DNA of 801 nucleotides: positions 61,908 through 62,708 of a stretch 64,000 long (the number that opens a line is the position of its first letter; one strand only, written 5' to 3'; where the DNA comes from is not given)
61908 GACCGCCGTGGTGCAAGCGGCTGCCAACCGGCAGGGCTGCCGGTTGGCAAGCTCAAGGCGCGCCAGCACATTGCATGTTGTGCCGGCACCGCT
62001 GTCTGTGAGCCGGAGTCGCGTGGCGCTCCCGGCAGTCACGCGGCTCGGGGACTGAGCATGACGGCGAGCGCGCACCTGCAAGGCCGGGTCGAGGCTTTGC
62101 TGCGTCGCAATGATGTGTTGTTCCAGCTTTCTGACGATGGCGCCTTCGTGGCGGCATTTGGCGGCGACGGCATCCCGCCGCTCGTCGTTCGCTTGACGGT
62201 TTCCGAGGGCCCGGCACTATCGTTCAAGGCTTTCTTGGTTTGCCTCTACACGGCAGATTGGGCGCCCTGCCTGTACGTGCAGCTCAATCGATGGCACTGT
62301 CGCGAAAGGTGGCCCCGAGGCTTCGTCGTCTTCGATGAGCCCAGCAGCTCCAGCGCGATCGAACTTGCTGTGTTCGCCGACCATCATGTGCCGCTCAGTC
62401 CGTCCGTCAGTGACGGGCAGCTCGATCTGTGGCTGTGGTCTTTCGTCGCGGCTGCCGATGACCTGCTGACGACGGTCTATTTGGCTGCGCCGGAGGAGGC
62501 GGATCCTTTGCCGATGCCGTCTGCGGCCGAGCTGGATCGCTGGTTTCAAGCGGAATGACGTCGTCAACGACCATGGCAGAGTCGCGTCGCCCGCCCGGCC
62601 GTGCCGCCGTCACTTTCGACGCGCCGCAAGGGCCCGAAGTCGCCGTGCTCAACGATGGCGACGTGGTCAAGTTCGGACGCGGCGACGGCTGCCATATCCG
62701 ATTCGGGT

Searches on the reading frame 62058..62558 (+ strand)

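Call 33: search_protein_families(library=pfam, proteins=[window:62058-62558:+], max_evalue=0.001)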
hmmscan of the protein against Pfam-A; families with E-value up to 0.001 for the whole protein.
window:62058-62558:+ (166 aa): 1 family
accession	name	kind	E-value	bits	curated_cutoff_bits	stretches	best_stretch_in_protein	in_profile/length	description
PF10722.14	YbjN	-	1e-07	32.7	22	1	10-138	4-122/126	Putative bacterial sensory transduction regulator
